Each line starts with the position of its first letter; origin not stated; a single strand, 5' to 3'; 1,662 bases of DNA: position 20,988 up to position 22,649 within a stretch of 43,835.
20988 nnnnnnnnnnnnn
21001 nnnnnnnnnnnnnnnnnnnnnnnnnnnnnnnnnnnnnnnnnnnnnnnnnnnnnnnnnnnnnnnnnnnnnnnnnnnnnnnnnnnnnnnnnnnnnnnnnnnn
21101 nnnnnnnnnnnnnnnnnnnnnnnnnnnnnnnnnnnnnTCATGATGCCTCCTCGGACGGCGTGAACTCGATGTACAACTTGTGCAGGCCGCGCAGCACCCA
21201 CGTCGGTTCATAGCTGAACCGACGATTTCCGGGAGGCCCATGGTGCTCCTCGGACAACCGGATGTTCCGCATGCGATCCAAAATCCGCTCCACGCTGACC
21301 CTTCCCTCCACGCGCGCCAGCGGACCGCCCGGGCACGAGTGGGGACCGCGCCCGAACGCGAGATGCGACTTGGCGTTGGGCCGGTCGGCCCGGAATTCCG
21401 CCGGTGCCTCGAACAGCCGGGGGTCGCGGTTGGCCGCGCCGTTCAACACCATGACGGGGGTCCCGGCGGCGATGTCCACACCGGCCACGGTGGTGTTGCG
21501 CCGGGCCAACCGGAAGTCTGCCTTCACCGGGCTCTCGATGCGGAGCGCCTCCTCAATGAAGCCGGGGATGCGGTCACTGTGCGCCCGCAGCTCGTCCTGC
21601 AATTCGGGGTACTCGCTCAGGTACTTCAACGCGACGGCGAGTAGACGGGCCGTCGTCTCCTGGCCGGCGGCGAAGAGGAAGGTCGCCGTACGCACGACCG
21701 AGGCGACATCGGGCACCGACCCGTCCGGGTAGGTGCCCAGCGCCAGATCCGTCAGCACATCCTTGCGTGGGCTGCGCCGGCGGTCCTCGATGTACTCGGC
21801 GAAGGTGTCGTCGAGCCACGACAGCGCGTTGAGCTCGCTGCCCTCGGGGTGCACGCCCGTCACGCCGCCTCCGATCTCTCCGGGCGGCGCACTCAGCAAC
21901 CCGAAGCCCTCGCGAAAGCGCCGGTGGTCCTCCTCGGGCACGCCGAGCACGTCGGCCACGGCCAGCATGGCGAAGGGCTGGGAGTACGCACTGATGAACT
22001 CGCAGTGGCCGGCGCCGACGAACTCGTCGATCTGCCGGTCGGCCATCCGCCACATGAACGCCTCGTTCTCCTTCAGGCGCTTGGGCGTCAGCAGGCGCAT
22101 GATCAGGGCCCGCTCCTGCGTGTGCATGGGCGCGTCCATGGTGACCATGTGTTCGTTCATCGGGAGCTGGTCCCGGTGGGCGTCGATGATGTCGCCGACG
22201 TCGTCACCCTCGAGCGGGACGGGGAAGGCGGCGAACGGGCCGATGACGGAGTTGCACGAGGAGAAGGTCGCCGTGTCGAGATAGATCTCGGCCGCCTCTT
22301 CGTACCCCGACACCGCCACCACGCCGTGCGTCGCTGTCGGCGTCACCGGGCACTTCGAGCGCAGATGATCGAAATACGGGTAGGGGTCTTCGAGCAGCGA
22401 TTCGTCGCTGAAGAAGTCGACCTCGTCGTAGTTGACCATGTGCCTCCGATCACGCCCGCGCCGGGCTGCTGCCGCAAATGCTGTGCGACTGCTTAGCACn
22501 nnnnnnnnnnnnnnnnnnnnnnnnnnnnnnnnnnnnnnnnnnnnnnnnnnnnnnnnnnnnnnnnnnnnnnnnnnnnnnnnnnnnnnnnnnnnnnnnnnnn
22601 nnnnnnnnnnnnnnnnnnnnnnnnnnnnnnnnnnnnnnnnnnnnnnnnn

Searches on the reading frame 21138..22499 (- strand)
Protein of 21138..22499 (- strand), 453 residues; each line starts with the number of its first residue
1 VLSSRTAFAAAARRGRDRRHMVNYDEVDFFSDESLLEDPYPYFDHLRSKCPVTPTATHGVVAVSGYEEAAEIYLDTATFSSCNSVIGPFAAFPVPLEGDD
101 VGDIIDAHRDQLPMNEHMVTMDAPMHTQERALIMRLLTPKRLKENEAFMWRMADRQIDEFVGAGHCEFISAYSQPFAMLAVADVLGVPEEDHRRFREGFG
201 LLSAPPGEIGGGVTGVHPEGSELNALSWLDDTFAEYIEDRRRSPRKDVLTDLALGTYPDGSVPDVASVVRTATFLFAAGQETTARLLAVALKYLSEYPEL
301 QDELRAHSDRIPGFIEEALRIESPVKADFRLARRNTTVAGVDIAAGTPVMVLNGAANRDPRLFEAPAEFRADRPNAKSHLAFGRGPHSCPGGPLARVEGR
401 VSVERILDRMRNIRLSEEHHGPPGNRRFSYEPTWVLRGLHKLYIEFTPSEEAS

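Call 14: search_protein_families(library=pfam, proteins=[window:21138-22499:-], max_evalue=0.001)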
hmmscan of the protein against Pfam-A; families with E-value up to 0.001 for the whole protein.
window:21138-22499:- (453 aa): 1 family
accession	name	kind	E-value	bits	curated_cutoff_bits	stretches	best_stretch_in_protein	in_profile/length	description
PF00067.27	p450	-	1.4e-25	90.4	22.8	1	228-409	215-431/462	Cytochrome P450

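Call 40: search_solved_structures(query=window:21138-22499:-, max_evalue=1e-20)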
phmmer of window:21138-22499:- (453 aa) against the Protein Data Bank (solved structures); distinct sequences matched with E-value up to 1e-20: 278 (the best 60 are shown).
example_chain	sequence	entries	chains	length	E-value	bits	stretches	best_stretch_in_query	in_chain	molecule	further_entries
6dcd_A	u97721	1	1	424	1.1e-173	581.8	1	22-449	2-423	Cytochrome P450 150A6 Cyp150A6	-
5hdi_A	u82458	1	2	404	5.9e-50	173.9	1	25-414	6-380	Cytochrome P450 144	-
5l90_A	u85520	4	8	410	5.7e-44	154.2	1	111-423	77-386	Cytochrome P450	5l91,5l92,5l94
4rm4_A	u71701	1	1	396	2.3e-42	148.9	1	116-408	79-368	Cytochrome P450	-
3ejb_B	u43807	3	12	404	7.9e-42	147.2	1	34-418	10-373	Biotin biosynthesis cytochrome P450-like enzyme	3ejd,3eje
4ggv_A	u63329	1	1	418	1.2e-40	143.2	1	47-415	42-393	Cytochrome P450 superfamily protein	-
5vws_A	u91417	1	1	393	4.5e-40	141.4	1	119-413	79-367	Cytochrome P450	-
7ayx_A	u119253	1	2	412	1.9e-39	139.3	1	115-417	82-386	Cytochrome P450 113A1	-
8vxi_A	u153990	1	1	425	2e-39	139.3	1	106-449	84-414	CYP125MRCA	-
4e2p_A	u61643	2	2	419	7e-39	137.4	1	116-416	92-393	Cytochrome P450 107B1 (P450CVIIB1)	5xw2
4yt3_A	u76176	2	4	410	1.2e-38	136.6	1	105-414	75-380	Cytochrome P450(MEG)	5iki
7y9o_A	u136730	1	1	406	1.5e-38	136.4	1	117-410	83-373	Cytochrome P450 monooxygenase YjiB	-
7y97_A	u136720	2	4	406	1.6e-38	136.3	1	117-410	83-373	Cytochrome P450 monooxygenase YjiB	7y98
5cje_A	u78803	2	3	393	1.7e-38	136.2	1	110-443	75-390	Cytochrome P450 hydroxylase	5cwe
8vxg_A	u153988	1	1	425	2.3e-38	135.8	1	106-449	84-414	CYP125MRCA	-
8fz8_A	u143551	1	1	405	3.1e-38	135.3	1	29-417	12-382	Cytochrome P450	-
6gmf_A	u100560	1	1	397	6e-38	134.4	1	28-419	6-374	Putative cytochrome P450 hydroxylase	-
3tkt_A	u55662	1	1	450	1.5e-37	133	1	100-418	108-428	Cytochrome P450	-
7wex_A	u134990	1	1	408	5.6e-37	131.2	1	33-419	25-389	Cytochrome P450 hydroxylase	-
5xnt_A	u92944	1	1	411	8.6e-37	130.5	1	105-414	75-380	Cytochrome P450 CYP106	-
2yoo_A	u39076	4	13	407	3.5e-36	128.5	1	111-422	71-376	P450 HEME-THIOLATE PROTEIN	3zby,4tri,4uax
5ofq_A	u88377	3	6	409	4.9e-36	128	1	113-409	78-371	Cytochrome P450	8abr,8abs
5z9i_A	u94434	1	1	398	5.6e-36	127.9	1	118-416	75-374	Putative P450-like enzyme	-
3r9b_A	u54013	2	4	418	7.5e-36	127.4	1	37-418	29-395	CYTOCHROME P450 164A2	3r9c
5z9j_A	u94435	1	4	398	3.8e-35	125.1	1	118-416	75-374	Putative P450-like enzyme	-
5li6_A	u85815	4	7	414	6.7e-35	124.3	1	112-427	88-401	Putative cytochrome P450 126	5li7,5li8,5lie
7smz_A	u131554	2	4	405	7.9e-35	124.1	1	108-450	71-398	Cytochrome P450 142A3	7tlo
9vgm_A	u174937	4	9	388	1.3e-34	123.3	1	121-415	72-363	Cytochrome P450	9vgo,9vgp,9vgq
8hg9_A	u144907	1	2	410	1.7e-34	123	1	104-414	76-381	cytochrome P450 steroid hydroxylase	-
7di3_A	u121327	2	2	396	2.6e-34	122.4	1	119-417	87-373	Cytochrome P450 hydroxylase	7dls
7sh5_A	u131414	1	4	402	2.9e-34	122.2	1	108-450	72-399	Cytochrome P450 142A3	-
9vgn_A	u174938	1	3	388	4e-34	121.8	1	121-415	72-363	Cytochrome P450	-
2xkr_A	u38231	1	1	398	8.1e-34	120.7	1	112-449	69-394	PUTATIVE CYTOCHROME P450 142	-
4yzr_A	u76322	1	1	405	1.2e-33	120.2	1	114-416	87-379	Polyketide biosynthesis cytochrome P450 PksS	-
6kbh_A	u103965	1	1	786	1.3e-33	120.1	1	83-449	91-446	Cytochrome P450 monooxygenase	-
9u7w_A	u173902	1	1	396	3.3e-33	118.8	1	119-417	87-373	Cytochrome P450 hydroxylase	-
9u7x_A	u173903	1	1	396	3.4e-33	118.7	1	119-417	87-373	Cytochrome P450 hydroxylase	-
8gue_A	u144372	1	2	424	4e-33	118.5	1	112-451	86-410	Cytochrome P450 monooxygenase PikC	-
2whw_A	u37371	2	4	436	4.4e-33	118.3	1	111-451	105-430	CYTOCHROME P450 MONOOXYGENASE | CYTOCHROME P450 HYDROXYLASE PIKC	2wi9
7xbm_A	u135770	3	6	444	4.5e-33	118.3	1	111-451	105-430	Cytochrome P450 monooxygenase PikC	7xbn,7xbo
2vz7_A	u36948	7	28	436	4.6e-33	118.3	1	111-451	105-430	CYTOCHROME P450 MONOOXYGENASE | CYTOCHROME P450 HYDROXYLASE PIKC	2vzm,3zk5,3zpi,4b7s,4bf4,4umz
2bvj_A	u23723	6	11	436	6.5e-33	117.8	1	111-451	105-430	CYTOCHROME P450 MONOOXYGENASE | CYTOCHROME P450 HYDROXYLASE PIKC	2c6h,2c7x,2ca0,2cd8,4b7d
8w6z_A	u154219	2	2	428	9.4e-33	117.2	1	32-416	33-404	Cytochrome P450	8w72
1jip_A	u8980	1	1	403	3.1e-32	115.5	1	33-413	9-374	CYTOCHROME P450 107A1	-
1jio_A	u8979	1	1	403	4.5e-32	115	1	33-413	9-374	CYTOCHROME P450 107A1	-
1egy_A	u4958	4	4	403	6.6e-32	114.4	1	33-413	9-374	CYTOCHROME P450ERYF | CYTOCHROME P450 107A1 | CYTOCHROME P450 ERYF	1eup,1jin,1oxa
2wgy_A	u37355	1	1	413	7.8e-32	114.2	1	117-418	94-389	CYTOCHROME P450 130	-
8jnp_A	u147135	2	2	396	9.6e-32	113.9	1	120-416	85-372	Cytochrome P450 CftA | Cytochrome P450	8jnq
2z3t_A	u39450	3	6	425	1.7e-31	113.1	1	32-411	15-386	Cytochrome P450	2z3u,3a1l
6gk5_A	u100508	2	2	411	2e-31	112.9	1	114-416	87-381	Cytochrome P450 CYP267B1 protein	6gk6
2uuq_A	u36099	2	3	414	2.4e-31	112.6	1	117-418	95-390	CYTOCHROME P450 130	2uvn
2wh8_A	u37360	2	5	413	2.4e-31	112.6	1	117-418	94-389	PUTATIVE CYTOCHROME P450 130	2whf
8q5j_A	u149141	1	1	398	2.6e-31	112.5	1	30-418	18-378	Cytochrome P450 107B1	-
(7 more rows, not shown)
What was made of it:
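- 21138..22499 (-): CYP150-family P450 (P450b). PDB 6dcd (CYP150A6), E 1e-173 (call 40).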
